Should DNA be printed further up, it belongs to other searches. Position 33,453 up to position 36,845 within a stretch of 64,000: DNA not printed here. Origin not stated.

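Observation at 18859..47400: One locus of about 9,500 codons encoding a giant Calx-beta/FN3/LRR/cadherin-like autotransporter adhesin, split over four frames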

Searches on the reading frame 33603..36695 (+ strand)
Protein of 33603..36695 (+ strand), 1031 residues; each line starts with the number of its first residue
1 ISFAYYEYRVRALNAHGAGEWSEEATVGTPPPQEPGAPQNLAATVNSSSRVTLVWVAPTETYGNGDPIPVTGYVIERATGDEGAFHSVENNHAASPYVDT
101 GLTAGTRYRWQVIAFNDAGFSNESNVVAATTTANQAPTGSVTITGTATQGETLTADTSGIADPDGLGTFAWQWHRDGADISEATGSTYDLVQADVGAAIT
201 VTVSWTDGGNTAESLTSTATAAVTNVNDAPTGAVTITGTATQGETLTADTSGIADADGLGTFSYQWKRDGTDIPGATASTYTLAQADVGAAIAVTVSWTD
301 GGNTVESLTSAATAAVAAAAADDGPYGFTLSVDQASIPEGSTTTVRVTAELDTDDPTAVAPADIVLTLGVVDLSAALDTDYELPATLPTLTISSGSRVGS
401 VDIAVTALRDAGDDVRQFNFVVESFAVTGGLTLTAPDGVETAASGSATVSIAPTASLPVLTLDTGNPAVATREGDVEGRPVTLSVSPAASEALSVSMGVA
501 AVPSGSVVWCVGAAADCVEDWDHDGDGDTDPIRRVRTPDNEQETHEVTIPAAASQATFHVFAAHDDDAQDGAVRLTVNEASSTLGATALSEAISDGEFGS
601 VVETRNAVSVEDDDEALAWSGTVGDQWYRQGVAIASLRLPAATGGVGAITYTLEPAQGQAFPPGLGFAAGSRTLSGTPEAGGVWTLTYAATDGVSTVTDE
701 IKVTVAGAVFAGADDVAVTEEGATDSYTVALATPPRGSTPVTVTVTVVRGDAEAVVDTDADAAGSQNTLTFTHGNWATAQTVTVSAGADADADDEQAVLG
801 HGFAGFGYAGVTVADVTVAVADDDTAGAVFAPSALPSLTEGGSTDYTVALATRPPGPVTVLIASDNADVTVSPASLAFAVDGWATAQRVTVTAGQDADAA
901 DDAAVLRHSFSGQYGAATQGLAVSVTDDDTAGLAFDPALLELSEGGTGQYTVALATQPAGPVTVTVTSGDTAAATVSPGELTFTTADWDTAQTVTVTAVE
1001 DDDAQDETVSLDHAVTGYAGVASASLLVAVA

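Call 44: search_protein_families(library=pfam, proteins=[window:33603-36695:+], max_evalue=0.1)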
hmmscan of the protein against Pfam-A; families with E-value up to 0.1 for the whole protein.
window:33603-36695:+ (1031 aa): 5 families
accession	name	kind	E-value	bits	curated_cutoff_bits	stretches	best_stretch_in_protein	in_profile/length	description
PF00041.27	fn3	-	7.5e-12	45.7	25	1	37-128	2-82/84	Fibronectin type III domain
PF25059.1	FN3_DSCAM-DSCAML_C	-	1e-05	26.2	39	1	69-133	19-82/89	DSCAM/DSCAML C-terminal Fn3-like domain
PF23197.1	IG_AIR9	-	3.7e-05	23.9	27.5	0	140-202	4-69/87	AIR9 A9 domain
PF25788.1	Ig_Rha78A_N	-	0.00035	21.2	27.4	0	87-127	55-97/105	Rha78A-like, N-terminal immunoglobulin domain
PF17766.7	fn3_6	-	0.007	17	26.4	0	962-1003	35-76/99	Fibronectin type-III domain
